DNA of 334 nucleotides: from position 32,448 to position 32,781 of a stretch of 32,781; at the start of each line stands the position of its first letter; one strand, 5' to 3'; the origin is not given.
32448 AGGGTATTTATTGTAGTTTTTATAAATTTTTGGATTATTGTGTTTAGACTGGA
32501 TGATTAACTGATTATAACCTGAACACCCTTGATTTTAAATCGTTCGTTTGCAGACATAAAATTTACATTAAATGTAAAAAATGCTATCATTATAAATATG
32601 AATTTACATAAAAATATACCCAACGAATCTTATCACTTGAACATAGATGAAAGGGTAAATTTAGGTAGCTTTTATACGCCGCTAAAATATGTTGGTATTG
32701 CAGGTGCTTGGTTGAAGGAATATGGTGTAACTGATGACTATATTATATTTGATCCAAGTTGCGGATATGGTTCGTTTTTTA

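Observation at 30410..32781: Defence-gene graveyard: PLD-helicase remnant, YhcG-like nuclease/Mod-methyltransferase chimera remnant, and a fresh low-GC methyltransferase insertion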

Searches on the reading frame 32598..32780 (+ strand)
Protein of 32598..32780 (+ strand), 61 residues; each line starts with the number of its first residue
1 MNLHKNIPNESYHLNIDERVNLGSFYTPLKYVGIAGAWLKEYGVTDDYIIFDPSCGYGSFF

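Call 6: search_protein_families(library=pfam, proteins=[window:32598-32780:+], max_evalue=1)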
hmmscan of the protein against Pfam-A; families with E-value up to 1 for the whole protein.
window:32598-32780:+ (61 aa): 2 families
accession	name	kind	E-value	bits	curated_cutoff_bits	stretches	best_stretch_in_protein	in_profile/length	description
PF02384.22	N6_Mtase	-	0.019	14.7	20.4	1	21-61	24-61/311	N-6 DNA Methylase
PF01170.24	UPF0020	-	0.32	11.1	22.3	1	34-60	16-42/197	RMKL-like, methyltransferase domain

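Call 8: search_protein_families(library=padloc, proteins=[window:32598-32780:+], max_evalue=1)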
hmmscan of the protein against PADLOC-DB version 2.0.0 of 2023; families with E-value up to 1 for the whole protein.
window:32598-32780:+ (61 aa): 4 families
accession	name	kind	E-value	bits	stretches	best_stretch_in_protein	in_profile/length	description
PDLC03275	MTase_II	-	3.9e-06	24.6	1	12-60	6-54/343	Type II methyltransferase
PDLC03310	MTase_II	-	0.0025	14.6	1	18-60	7-48/475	Type II methyltransferase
PDLC03267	MTase_II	-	0.0076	13.2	1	19-61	11-49/539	Type II methyltransferase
PDLC03719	oMTase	-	0.012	12.7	1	13-60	16-63/387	orphan methyltransferase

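Call 9: search_protein_families(library=ncbifam, proteins=[window:32598-32780:+], max_evalue=1)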
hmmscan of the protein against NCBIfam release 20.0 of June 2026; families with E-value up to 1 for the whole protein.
window:32598-32780:+ (61 aa): 1 family
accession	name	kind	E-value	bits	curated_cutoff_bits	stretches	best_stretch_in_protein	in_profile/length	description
NF047738.1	antiphage_MADS2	equivalog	0.22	9.7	720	1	21-60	309-345/654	methylation-associated defense system DNA methyltransferase MAD2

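Call 31: find_homologous_proteins(query=window:32598-32780:+, max_evalue=0.01)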
Query seq(61 aa): no candidate shares three 5-residue words with the query. No homologue found.

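Call 34: search_dna_similar(query=window:32598-32780:+, collection=plasmids, mode=protein, max_evalue=0.1, max_rows=10)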
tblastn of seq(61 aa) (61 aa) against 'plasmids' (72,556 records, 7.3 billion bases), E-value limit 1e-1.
Records with a match: 28; places in all: 28; records where one place covers at least 80% of the query: 25.
Best place of each record, by identity: <60% 28.
By first word of the organism name: Campylobacter 14; Bacillus 10; Aeromonas 2; Klebsiella 1; Natronorubrum 1.
By predicted mobility (MOB-suite, as given by PLSDB): conjugative 14; non-mobilizable 14.
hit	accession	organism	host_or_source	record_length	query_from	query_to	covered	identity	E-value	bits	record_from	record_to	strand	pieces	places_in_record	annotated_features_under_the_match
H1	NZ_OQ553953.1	Campylobacter coli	Homo sapiens,human,feces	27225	13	61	80%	42.9%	6e-4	42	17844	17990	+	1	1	Eco57I restriction-modification methylase domain-containing protein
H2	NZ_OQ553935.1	Campylobacter coli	Homo sapiens,human,blood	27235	13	61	80%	42.9%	6e-4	42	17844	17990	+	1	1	Eco57I restriction-modification methylase domain-containing protein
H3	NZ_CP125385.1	Campylobacter jejuni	Ursus americanus,Piedmont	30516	13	61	80%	42.9%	6e-4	42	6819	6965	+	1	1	Eco57I restriction-modification methylase domain-containing protein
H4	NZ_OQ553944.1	Campylobacter coli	Homo sapiens,human,feces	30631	13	61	80%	42.9%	6e-4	42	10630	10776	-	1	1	Eco57I restriction-modification methylase domain-containing protein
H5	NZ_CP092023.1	Campylobacter jejuni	Turkey Cecum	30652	13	61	80%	42.9%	6e-4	42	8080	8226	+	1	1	Eco57I restriction-modification methylase domain-containing protein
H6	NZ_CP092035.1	Campylobacter jejuni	Turkey Cecum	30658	13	61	80%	42.9%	6e-4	42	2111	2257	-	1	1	Eco57I restriction-modification methylase domain-containing protein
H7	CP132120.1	Campylobacter jejuni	human,stool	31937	13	61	80%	42.9%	6e-4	42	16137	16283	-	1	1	Eco57I restriction-modification methylase domain-containing protein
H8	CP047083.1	Campylobacter jejuni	human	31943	13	61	80%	42.9%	6e-4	42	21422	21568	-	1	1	record has no annotation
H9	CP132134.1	Campylobacter jejuni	Canis lupus,animal,Canine Stool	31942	13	61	80%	42.9%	6e-4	42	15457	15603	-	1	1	Eco57I restriction-modification methylase domain-containing protein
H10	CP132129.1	Campylobacter jejuni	Canis lupus,animal,Canine Stool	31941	13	61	80%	42.9%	6e-4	42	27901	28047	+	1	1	Eco57I restriction-modification methylase domain-containing protein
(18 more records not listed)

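Call 43: find_related_loci(query=window:32598-32780:+, collection=viral_contigs, flank=6000)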
Query seq(61 aa) (61 aa) in viral_contigs; peptide patterns used: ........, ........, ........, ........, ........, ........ (x = any residue, [..] = any of these).
10 stretches matched a pattern; 1 encode a relative of the query (tblastn E <= 1e-3); 1 distinct loci.
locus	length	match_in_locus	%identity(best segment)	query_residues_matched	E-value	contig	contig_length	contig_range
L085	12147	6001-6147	63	13-61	1e-19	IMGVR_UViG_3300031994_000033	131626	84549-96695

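Call 46: find_related_loci(query=window:32598-32780:+, collection=metagenome_contigs, flank=8000)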
Query seq(61 aa) (61 aa) in metagenome_contigs; peptide patterns used: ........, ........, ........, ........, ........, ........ (x = any residue, [..] = any of these).
207 stretches matched a pattern; 72 encode a relative of the query (tblastn E <= 1e-3); 72 distinct loci.
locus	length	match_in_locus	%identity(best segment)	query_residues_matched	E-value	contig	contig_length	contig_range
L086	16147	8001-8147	63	13-61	7e-18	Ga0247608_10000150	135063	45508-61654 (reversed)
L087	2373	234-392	55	9-61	9e-18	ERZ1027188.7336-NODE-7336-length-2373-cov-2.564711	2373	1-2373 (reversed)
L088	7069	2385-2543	60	9-61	9e-18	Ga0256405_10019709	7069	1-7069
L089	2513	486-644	57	9-61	5e-17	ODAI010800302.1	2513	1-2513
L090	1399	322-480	53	9-61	7e-17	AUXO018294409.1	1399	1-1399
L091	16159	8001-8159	57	9-61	4e-16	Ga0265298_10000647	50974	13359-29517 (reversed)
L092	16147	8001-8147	59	13-61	5e-16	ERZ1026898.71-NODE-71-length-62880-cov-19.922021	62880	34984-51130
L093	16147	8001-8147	59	13-61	6e-16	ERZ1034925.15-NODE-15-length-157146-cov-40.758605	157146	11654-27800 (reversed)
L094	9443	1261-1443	49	1-61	8e-16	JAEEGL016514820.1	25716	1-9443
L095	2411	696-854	55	9-61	3e-15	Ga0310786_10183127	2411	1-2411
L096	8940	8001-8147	53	13-61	2e-14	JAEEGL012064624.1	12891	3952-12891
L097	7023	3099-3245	49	13-61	7e-12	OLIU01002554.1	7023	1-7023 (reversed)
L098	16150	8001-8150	52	13-61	1e-11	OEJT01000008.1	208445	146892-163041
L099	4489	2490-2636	47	13-61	2e-11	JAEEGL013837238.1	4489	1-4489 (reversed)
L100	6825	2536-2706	44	6-61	2e-11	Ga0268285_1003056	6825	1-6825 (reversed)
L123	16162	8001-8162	42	13-60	1e-8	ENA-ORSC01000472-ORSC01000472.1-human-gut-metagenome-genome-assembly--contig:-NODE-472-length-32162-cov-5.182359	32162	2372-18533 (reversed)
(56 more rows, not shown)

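Call 49: search_protein_families(library=pfam, proteins=[L091:7917-9146:+, L091:9133-9903:+, L094:2417-3187:+, L085:5980-7104:+, L123:9106-9873:+], max_evalue=0.01)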
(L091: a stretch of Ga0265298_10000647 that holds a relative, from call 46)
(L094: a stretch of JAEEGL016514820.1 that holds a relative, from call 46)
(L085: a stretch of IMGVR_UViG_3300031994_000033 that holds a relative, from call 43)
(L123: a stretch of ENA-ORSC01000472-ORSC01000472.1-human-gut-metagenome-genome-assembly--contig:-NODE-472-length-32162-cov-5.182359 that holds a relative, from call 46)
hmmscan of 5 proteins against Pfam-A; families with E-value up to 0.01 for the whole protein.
L091:7917-9146:+ (409 aa): 5 families
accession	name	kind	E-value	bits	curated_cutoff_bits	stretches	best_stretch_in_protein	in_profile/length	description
PF05175.20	MTS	-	0.0015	18.6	23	1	69-150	34-112/170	Methyltransferase small domain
PF13847.12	Methyltransf_31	-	0.0036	17.4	27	1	67-123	4-58/145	Methyltransferase domain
PF02384.22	N6_Mtase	-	0.0043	16.9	20.4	1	42-153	25-140/311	N-6 DNA Methylase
PF01170.24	UPF0020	-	0.0048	17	22.3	1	91-152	76-137/197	RMKL-like, methyltransferase domain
PF13649.12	Methyltransf_25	-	0.0074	17.4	27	0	70-115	1-49/97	Methyltransferase domain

L091:9133-9903:+ (256 aa): 1 family
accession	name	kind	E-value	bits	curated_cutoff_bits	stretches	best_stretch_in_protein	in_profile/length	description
PF09522.15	RE_R_Pab1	-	6e-34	117.2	25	1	134-249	3-118/119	R.Pab1 restriction endonuclease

L094:2417-3187:+ (256 aa): 1 family
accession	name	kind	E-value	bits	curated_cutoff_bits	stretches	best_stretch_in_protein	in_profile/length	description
PF09522.15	RE_R_Pab1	-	1.6e-33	115.8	25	1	134-249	3-118/119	R.Pab1 restriction endonuclease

L085:5980-7104:+ (374 aa): 2 families
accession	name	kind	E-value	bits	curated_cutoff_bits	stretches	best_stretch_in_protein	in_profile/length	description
PF02384.22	N6_Mtase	-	0.00038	20.3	20.4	1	16-219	24-233/311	N-6 DNA Methylase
PF07669.17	Eco57I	-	0.0094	16.5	25.3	0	112-195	77-165/171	Eco57I restriction-modification methylase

L123:9106-9873:+ (255 aa): 1 family
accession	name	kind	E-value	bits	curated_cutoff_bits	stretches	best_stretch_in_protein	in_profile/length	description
PF09522.15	RE_R_Pab1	-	7.8e-52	174.9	25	1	129-250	1-119/119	R.Pab1 restriction endonuclease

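Call 78: search_dna_similar(query=window:32598-32780:+, collection=phages, mode=protein, max_evalue=0.01, max_rows=8)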
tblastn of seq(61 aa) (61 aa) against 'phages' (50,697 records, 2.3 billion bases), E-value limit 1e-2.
No match.

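Call 79: get_annotated_region(hit=H1, flank=2500)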
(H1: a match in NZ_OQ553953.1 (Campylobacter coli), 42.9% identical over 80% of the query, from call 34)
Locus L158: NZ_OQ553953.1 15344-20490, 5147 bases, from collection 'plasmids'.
description: Campylobacter coli strain 19565112 plasmid p19565112, complete sequence
organism: Campylobacter coli (NCBI taxid 195)
taxonomy: Bacteria; Campylobacterota; Epsilonproteobacteria; Campylobacterales; Campylobacteraceae; Campylobacter; Campylobacter coli
host: -; source: Homo sapiens,human,feces; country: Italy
typing (MOB-suite, as given by PLSDB): conjugative; relaxase MOBP; mating-pair formation MPF_T
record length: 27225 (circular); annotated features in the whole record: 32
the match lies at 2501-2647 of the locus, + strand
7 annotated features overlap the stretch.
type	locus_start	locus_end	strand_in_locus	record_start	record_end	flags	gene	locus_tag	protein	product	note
CDS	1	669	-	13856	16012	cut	traI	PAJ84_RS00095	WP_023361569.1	TraI/MobA(P) family conjugative relaxase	-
CDS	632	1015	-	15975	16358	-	-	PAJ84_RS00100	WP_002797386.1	DNA transfer protein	-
CDS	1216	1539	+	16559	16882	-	-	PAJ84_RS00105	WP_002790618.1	hypothetical protein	-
CDS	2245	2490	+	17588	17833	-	-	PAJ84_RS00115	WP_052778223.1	hypothetical protein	-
CDS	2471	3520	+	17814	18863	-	-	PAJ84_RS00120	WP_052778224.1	Eco57I restriction-modification methylase domain-containing protein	GO:0006304 - DNA modification [Evidence IEA]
CDS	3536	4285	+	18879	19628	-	-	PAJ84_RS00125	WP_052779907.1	R.Pab1 family restriction endonuclease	-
CDS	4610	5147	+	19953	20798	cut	-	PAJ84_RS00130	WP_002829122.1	replication/maintenance protein RepL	GO:0006260 - DNA replication [Evidence IEA]; GO:0006276 - plasmid maintenance [Evidence IEA]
